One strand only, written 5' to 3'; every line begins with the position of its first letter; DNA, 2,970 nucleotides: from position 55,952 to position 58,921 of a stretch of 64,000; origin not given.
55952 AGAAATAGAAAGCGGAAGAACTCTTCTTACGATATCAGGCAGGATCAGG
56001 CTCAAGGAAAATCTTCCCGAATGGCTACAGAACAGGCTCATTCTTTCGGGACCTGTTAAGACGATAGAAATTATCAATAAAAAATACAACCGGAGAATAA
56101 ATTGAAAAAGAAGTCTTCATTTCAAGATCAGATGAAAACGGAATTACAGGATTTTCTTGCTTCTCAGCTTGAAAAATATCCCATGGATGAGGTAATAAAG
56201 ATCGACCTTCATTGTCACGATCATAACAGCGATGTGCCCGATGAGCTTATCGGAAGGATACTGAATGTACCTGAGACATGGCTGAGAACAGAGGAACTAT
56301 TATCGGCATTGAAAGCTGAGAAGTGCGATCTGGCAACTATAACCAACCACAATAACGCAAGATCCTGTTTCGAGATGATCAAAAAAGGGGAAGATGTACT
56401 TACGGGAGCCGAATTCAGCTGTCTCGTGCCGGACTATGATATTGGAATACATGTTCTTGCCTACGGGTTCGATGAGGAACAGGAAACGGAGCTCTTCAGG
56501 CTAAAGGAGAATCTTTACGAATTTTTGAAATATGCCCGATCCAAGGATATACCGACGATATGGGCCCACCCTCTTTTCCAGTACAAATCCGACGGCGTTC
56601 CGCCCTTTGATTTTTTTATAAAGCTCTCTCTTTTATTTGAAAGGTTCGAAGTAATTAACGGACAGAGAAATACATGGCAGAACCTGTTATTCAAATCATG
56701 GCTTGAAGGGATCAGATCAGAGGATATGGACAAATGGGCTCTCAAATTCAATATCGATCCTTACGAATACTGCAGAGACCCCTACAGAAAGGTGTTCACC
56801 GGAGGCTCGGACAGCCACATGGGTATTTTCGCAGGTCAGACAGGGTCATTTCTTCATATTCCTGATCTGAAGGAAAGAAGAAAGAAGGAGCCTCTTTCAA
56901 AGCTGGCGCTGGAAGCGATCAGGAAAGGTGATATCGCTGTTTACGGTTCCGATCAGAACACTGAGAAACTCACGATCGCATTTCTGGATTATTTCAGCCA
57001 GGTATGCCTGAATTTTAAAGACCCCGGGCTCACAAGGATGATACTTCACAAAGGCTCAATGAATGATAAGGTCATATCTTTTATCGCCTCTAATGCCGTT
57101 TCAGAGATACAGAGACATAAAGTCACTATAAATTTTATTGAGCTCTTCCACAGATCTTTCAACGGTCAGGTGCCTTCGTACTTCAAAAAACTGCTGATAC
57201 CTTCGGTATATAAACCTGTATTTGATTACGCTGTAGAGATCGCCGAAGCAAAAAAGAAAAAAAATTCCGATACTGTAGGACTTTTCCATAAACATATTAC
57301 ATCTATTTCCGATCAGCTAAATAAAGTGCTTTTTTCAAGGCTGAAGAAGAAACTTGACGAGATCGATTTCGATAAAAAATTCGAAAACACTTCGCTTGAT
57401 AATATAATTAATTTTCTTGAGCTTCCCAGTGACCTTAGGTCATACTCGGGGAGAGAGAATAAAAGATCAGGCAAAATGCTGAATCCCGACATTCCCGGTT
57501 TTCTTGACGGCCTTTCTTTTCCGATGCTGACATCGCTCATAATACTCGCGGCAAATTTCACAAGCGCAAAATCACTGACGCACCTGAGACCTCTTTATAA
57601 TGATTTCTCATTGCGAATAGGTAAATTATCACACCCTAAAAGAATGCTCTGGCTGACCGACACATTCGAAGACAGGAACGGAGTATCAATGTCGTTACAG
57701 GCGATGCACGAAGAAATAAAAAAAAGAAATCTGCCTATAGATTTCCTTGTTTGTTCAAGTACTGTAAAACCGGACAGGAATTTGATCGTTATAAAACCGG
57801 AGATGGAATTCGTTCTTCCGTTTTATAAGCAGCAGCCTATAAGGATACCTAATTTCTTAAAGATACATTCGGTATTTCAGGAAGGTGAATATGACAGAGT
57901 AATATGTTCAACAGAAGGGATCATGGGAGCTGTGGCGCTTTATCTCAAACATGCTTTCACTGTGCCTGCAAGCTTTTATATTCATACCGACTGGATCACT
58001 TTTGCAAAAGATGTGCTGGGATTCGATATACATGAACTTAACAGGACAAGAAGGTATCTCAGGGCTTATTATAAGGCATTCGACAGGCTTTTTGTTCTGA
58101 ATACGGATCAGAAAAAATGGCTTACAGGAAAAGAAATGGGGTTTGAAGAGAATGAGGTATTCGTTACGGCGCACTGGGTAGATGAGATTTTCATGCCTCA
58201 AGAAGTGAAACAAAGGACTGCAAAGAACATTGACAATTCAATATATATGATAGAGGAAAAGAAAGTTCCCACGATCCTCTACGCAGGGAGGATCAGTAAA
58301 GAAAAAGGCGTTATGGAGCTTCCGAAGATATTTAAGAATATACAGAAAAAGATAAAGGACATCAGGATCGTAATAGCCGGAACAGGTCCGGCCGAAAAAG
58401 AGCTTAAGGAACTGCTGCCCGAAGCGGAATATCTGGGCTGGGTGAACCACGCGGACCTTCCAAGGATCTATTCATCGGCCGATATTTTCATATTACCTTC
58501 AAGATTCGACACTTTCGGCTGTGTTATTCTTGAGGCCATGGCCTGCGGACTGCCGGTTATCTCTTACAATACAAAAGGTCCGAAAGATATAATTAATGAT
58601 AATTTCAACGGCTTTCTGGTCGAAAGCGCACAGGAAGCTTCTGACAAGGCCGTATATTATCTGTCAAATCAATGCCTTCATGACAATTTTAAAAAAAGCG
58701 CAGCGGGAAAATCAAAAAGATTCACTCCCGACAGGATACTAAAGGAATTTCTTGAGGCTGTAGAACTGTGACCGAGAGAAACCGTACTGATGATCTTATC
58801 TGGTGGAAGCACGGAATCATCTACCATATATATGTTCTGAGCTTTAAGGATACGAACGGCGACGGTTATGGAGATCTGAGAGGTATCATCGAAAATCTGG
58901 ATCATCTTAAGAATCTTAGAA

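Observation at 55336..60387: A candidate Pho-regulated module of a START lipid-binding protein, a PHP-phosphoesterase/GT4 fusion and a GH13 enzyme, directly downstream of a three-unit Pho-box-like array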

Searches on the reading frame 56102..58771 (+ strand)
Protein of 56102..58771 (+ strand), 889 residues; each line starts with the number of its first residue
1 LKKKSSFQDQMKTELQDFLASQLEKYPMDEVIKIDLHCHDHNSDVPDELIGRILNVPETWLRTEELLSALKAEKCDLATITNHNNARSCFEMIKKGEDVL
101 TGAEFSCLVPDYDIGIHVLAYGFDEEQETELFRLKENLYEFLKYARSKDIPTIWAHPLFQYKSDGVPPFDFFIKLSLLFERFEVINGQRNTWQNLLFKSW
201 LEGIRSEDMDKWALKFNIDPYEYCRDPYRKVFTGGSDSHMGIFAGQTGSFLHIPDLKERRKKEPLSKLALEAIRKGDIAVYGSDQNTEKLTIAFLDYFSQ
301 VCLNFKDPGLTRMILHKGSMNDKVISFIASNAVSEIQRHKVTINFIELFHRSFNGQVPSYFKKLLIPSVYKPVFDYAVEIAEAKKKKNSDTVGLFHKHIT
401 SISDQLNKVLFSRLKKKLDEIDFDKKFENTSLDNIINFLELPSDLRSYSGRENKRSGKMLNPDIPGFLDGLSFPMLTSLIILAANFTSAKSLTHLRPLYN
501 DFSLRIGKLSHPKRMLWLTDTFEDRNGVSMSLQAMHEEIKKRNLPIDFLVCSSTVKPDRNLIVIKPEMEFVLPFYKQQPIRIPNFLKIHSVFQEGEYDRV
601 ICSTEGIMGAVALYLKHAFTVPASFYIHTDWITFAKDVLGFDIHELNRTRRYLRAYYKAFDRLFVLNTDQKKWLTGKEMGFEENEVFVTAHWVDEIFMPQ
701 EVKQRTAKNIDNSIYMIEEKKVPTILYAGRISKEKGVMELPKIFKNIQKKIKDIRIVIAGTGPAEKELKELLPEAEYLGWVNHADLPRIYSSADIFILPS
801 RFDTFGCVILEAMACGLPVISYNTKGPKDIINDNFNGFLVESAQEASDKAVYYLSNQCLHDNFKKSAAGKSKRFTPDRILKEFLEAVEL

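Call 3: search_protein_families(library=pfam, proteins=[window:56102-58771:+], max_evalue=0.01)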
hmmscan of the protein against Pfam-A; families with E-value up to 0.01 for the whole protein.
window:56102-58771:+ (889 aa): 5 families
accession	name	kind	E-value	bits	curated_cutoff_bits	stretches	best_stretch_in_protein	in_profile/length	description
PF00534.26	Glycos_transf_1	-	2.3e-36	125.3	26.4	1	720-867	13-169/172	Glycosyl transferases group 1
PF13692.12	Glyco_trans_1_4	-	2.6e-32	112.5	27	1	723-855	2-141/142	Glycosyl transferases group 1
PF13524.12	Glyco_trans_1_2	-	1.7e-10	41.5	25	1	744-866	6-124/144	Glycosyl transferase-like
PF13439.12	Glyco_transf_4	-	1.6e-08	35.2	28.5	1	526-694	2-167/170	Glycosyltransferase Family 4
PF20706.3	GT4-conflict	-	8.8e-06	25.4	26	1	720-837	195-326/385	Family 4 Glycosyltransferase in conflict systems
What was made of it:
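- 57632..58771 (+): GT4 retaining glycosyltransferase domain (aa 511-889). Has the D803-x7-E811 motif. Pfam Glyco_transf_4 and Glycos_transf_1 (call 3).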

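Call 5: search_protein_families(library=ncbifam, proteins=[window:56102-58771:+], max_evalue=0.001)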
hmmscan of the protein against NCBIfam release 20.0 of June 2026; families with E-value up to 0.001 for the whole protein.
window:56102-58771:+ (889 aa): 41 families (the best 25 are shown)
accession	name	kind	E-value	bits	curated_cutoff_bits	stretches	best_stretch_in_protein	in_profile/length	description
TIGR03999.1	thiol_BshA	equivalog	1e-23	83.9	273.7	1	700-885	179-368/375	N-acetyl-alpha-D-glucosaminyl L-malate synthase BshA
TIGR04157.1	glyco_rSAM_CFB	subfamily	8.2e-23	81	400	1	654-851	164-359/406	TIGR04157 family glycosyltransferase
TIGR02149.1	glgA_Coryne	subfamily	3.3e-21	75.9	302.4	1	680-855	165-346/391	glycogen synthase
TIGR03088.1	stp2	hypoth_equivalog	8.2e-21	74.4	409.05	1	641-867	117-349/374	TIGR03088 family PEP-CTERM/XrtA system glycosyltransferase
NF053787.1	GlcN_PG_synth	equivalog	5.9e-19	68.1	480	1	594-859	80-328/361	N-acetylglucosaminyl phosphatidylglycerol synthase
NF047880.1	glyco_SdgA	exception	3.7e-16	58.7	800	1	708-880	302-480/488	serine-aspartate repeat adhesin O-glycosyltransferase SdgA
NF049988.1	MGlcDAGSynMgs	equivalog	6.3e-15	55.4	400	1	569-877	58-374/398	alpha-monoglucosyldiacylglycerol synthase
NF047684.1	TeichurnBiosyTuaC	equivalog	1.1e-14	54.2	550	1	705-849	204-347/391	teichuronic acid biosynthesis protein TuaC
NF038229.1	Glyco4_Geo_Pelo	equivalog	1.3e-14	54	400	1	698-877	138-323/338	GPMC system family 4 glycosyltransferase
TIGR02918.1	TIGR02918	equivalog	2.5e-14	52.9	574.6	1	715-869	312-471/500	accessory Sec system glycosyltransferase GtfA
NF041876.1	EPS_EpsE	equivalog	2.6e-14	53.3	400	1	719-845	211-348/389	exopolysaccharide biosynthesis GT4 family glycosyltransferase EpsE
NF047881.1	glyco_SdgB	exception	3e-14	52.6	800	1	724-887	323-493/496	serine-aspartate repeat adhesin O-glycosyltransferase SdgB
NF012028.0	PRK15484.1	subfamily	6.2e-14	51.9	618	1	700-875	173-358/380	lipopolysaccharide N-acetylglucosaminyltransferase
NF050063.1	ProtGlycPglJ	equivalog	1.2e-13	51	500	1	720-885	192-361/363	N-acetylgalactosamine-N,N'-diacetylbacillosaminyl-diphospho-undecaprenol 4-alpha-N-acetylgalactosaminyltransferase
NF007396.0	PRK09922.1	equivalog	1.5e-13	50.4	385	1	712-843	172-311/361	lipopolysaccharide 1,6-galactosyltransferase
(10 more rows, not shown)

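Call 6: find_homologous_proteins(query=window:56102-58771:+)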
Query window:56102-58771:+ (889 aa): 1193 proteins with E <= 0.001 among 8000 candidates; the best 120 are listed.
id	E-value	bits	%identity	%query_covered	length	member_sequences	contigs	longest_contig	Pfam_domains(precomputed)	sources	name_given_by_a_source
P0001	0.0e+0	2046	100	100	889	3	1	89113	PF00534.27,PF13524.13,PF13439.13,PF20706.4,PF13692.13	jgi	-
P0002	0.0e+0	1679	79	100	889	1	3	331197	PF00534.27,PF13524.13,PF13439.13,PF20706.4,PF13692.13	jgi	jgi:glycosyltransferase involved in cell wall biosynthesis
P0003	0.0e+0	1659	78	100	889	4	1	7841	PF00534.27,PF13524.13,PF13439.13,PF20706.4,PF13692.13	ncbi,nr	ncbi:MAG: glycosyltransferase [Candidatus Delongbacteria bacterium]|nr:glycosyltransferase [Candidat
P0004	0.0e+0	1655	78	100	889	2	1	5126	PF00534.27,PF13524.13,PF13439.13,PF20706.4,PF13692.13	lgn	-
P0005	0.0e+0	1624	77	100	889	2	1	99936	PF00534.27,PF13524.13,PF13439.13,PF20706.4,PF13692.13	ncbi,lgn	-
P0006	0.0e+0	1588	75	100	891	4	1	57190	PF00534.27,PF13524.13,PF13439.13,PF20706.4,PF13692.13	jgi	jgi:glycosyltransferase involved in cell wall biosynthesis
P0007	0.0e+0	1570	75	100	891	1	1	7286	PF00534.27,PF13524.13,PF13439.13,PF20706.4,PF13692.13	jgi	-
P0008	0.0e+0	1554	74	100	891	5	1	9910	PF00534.27,PF13524.13,PF13439.13,PF20706.4,PF13692.13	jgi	jgi:glycosyltransferase involved in cell wall biosynthesis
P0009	0.0e+0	1451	69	100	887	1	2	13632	PF00534.27,PF13524.13,PF13439.13,PF13692.13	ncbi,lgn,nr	ncbi:MAG: glycosyltransferase [Candidatus Delongbacteria bacterium]|nr:glycosyltransferase [Candidat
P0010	0.0e+0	1196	57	100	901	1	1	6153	PF00534.27,PF13524.13,PF13439.13,PF13692.13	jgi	jgi:glycosyltransferase involved in cell wall biosynthesis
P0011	0.0e+0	1177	57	99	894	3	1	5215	PF00534.27,PF13524.13,PF13439.13,PF13692.13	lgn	-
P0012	0.0e+0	1174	57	100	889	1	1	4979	PF00534.27,PF13524.13,PF13439.13,PF13692.13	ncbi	-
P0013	0.0e+0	1171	57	100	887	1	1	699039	PF00534.27,PF13524.13,PF13439.13,PF13692.13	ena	-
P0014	0.0e+0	1167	56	100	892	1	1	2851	PF00534.27,PF13524.13,PF13439.13,PF13692.13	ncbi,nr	ncbi:MAG: glycosyltransferase [Bacteroidota bacterium]|nr:glycosyltransferase [Bacteroidota bacteriu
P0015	0.0e+0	1162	56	100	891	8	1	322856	PF00534.27,PF13524.13,PF13439.13,PF13692.13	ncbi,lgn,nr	ncbi:MAG: glycosyltransferase [Bacteroidetes bacterium]|nr:glycosyltransferase [Bacteroidota bacteri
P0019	0.0e+0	1158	57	100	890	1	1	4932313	PF00534.27,PF13524.13,PF13439.13,PF13692.13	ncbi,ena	-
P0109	0.0e+0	1114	53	100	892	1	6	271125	PF00534.27,PF13524.13,PF13439.13,PF13692.13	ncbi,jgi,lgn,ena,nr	ncbi:MAG TPA: glycosyltransferase [Spirochaetota bacterium]|nr:glycosyltransferase [Spirochaetota ba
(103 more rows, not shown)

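Call 8: find_encoding_contigs(protein=P0019, flank=8000, max_places=2)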
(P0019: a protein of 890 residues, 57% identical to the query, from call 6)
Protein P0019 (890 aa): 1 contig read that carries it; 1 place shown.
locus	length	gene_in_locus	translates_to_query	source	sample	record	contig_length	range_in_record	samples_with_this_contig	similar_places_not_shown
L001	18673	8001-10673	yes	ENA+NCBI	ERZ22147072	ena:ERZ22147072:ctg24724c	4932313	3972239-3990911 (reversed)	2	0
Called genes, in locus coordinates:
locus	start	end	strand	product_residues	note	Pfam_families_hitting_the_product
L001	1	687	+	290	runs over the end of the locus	PF20969:MASE11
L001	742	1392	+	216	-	PF01209:Ubie_methyltran, PF13489:Methyltransf_23, PF13847:Methyltransf_31, PF08241:Methyltransf_11, PF08242:Methyltransf_12, PF13649:Methyltransf_25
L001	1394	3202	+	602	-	PF01663:Phosphodiest (faint), PF00884:Sulfatase, PF02995:DUF229 (weak)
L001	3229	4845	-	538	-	PF00005:ABC_tran, PF02463:SMC_N (faint), PF13304:AAA_21 (faint), PF12848:ABC_tran_Xtn, PF00005:ABC_tran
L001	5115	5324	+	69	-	-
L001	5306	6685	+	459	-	PF01654:Cyt_bd_oxida_I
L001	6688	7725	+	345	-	PF02322:Cyt_bd_oxida_II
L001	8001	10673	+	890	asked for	PF13439:Glyco_transf_4, PF00534:Glycos_transf_1, PF13692:Glyco_trans_1_4, PF13524:Glyco_trans_1_2 (weak)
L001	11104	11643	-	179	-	PF09335:VTT_dom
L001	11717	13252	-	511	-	PF00916:Sulfate_transp, PF01740:STAS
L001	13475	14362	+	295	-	PF03575:Peptidase_S51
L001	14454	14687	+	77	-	PF13396:PLDc_N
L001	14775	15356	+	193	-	PF08274:Zn_Ribbon_YjdM (weak), PF03831:YjdM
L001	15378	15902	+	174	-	PF02525:Flavodoxin_2 (weak), PF03358:FMN_red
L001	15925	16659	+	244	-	PF01479:S4, PF00849:PseudoU_synth_2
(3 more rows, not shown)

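Call 9: find_encoding_contigs(protein=P0109, flank=8000, max_places=2)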
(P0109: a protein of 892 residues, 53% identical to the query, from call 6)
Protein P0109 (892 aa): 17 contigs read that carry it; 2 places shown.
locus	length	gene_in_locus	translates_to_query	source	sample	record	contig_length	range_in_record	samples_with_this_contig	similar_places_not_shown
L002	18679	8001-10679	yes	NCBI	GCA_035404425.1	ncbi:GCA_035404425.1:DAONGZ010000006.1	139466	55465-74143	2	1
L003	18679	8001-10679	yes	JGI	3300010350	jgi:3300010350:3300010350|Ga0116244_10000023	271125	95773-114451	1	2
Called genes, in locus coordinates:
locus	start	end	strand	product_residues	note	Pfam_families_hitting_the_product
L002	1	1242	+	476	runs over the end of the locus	PF00133:tRNA-synt_1 (faint), PF01406:tRNA-synt_1e, PF01921:tRNA-synt_1f (faint), PF09334:tRNA-synt_1g (weak), PF09190:DALR_2, PF23493:CysS_C (weak)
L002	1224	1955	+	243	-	PF08032:SpoU_sub_bind, PF00588:SpoU_methylase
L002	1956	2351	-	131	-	PF01850:PIN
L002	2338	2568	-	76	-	-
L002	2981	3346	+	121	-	-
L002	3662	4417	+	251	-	PF01553:Acyltransferase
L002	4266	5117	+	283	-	-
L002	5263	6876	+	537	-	PF00989:PAS (weak), PF13581:HATPase_c_2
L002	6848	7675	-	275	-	PF12849:PBP_like_2, PF13531:SBP_bac_11, PF12727:PBP_like (weak)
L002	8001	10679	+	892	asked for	PF13439:Glyco_transf_4, PF00534:Glycos_transf_1, PF13692:Glyco_trans_1_4, PF13524:Glyco_trans_1_2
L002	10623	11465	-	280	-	PF00106:adh_short, PF08659:KR, PF13561:adh_short_C2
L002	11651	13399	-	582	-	PF00753:Lactamase_B, PF12706:Lactamase_B_2 (weak), PF14863:Alkyl_sulf_dimr, PF14864:Alkyl_sulf_C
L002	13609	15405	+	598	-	PF00009:GTP_EFTU, PF01926:MMR_HSR1 (faint), PF22042:EF-G_D2 (weak), PF03144:GTP_EFTU_D2, PF00679:EFG_C, PF06421:LepA_C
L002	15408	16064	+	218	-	PF01966:HD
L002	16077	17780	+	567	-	PF08497:Radical_SAM_N, PF04055:Radical_SAM (weak), PF11842:DUF3362 (weak)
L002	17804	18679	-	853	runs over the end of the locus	PF11897:DUF3417, PF00343:Phosphorylase, PF28476:GlgP_C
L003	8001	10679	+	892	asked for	PF13439:Glyco_transf_4, PF00534:Glycos_transf_1, PF13692:Glyco_trans_1_4, PF13524:Glyco_trans_1_2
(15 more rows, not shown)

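Call 11: search_solved_structures(query=window:56102-58768:+, max_evalue=1, show_alignments=2)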
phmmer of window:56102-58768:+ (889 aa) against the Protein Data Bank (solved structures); distinct sequences matched with E-value up to 1: 92 (the best 60 are shown).
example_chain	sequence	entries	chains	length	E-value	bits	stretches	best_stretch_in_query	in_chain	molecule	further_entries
5d00_A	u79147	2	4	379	1.3e-16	62.9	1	717-883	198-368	N-acetyl-alpha-D-glucosaminyl L-malate synthase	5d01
7ec7_A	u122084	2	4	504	1.4e-14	56.3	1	707-887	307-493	Glycosyl transferase, group 1 family protein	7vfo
7ec1_A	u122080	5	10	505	1.4e-14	56.3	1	707-887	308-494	Glycosyl transferase, group 1 family protein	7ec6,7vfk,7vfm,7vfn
7ec3_A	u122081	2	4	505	1.4e-14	56.3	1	707-887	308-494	Glycosyl transferase, group 1 family protein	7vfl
9dcm_B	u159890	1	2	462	1e-13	53.4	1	725-874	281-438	Sucrose-phosphate synthase-like protein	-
8vrf_B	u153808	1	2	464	1e-13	53.4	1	725-874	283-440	Sucrose-phosphate synthase-like protein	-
8uag_A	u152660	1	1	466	1e-13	53.4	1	725-874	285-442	Sucrose-phosphate synthase-like protein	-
4pqg_A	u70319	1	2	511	2.6e-13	52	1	715-849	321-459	Glycosyltransferase Gtf1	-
5e9t_A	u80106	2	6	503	1.3e-11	46.5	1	708-848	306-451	Glycosyltransferase Gtf1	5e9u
2jjm_A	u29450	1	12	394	4.8e-11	44.6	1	720-883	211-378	GLYCOSYL TRANSFERASE, GROUP 1 FAMILY PROTEIN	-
3mbo_A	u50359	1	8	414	5.5e-11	44.4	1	720-883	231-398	Glycosyltransferase, group 1 family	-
5ze7_B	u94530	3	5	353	3.6e-10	41.6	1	710-847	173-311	UDP-glucose:tetrahydrobiopterin glucosyltransferase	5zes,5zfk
5zer_A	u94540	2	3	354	3.6e-10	41.6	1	710-847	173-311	UDP-glucose:tetrahydrobiopterin glucosyltransferase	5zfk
6n1x_A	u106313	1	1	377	9.9e-10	40.2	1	725-880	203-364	Glycosyltransferase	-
6d9t_A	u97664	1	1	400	1.1e-09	40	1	725-880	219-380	Glycosyl transferase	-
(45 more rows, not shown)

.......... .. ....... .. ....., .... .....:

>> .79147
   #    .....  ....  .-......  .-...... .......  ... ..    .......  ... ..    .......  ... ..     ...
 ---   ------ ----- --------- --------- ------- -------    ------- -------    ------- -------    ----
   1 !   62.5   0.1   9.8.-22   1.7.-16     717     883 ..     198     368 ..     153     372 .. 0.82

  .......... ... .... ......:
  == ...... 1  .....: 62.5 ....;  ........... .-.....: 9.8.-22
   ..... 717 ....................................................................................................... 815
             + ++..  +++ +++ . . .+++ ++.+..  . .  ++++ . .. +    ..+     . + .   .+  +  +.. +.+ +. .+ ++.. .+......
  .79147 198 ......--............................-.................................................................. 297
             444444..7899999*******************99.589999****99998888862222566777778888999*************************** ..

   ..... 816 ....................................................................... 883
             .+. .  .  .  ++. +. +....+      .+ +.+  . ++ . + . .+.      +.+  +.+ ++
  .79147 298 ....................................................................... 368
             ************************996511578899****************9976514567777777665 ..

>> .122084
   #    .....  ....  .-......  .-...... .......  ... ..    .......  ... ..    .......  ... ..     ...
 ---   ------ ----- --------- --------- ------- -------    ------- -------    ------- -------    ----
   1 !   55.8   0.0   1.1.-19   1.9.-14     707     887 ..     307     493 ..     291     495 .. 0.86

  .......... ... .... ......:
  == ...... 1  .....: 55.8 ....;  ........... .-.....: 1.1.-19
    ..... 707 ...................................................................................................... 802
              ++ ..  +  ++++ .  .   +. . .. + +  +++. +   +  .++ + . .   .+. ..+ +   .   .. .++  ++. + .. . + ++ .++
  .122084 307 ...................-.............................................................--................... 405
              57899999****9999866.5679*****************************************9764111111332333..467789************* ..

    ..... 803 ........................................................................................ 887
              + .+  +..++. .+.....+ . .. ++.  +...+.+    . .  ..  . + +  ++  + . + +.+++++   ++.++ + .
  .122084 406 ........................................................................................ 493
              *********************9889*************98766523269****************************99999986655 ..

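Call 14: find_encoding_contigs(protein=P0002, flank=10000, max_places=2)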
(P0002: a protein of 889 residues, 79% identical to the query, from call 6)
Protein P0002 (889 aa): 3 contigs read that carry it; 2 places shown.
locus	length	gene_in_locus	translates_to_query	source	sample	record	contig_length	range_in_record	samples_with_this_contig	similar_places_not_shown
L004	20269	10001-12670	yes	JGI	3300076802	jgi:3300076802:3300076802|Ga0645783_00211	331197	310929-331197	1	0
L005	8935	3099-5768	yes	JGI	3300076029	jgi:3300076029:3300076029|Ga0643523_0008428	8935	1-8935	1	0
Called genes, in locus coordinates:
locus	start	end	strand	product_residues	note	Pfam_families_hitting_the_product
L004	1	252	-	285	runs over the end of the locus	PF00528:BPD_transp_1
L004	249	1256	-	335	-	PF00528:BPD_transp_1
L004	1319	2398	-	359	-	PF12849:PBP_like_2, PF01547:SBP_bac_1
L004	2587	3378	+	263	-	PF09407:AbiEi_1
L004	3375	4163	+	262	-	PF08843:AbiEii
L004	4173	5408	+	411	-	-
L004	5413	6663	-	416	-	PF13173:AAA_14, PF13635:DUF4143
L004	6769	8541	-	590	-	PF16736:sCache_like (faint), PF23846:Cache_WalK (faint), PF00672:HAMP (weak), PF00989:PAS, PF08448:PAS_4, PF13426:PAS_9, PF00512:HisKA, PF02518:HATPase_c, +1 more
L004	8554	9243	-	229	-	PF00072:Response_reg, PF00486:Trans_reg_C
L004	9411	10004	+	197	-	PF01852:START (weak)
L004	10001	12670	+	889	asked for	PF13439:Glyco_transf_4 (weak), PF00534:Glycos_transf_1, PF13692:Glyco_trans_1_4, PF20706:GT4-conflict (faint), PF13524:Glyco_trans_1_2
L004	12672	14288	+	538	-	PF00128:Alpha-amylase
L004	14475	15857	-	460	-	-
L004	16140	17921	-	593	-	PF22494:choice_anch_I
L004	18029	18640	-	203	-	PF02525:Flavodoxin_2, PF03358:FMN_red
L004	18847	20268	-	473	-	?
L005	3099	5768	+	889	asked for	PF13439:Glyco_transf_4 (weak), PF00534:Glycos_transf_1, PF13692:Glyco_trans_1_4, PF20706:GT4-conflict (faint), PF13524:Glyco_trans_1_2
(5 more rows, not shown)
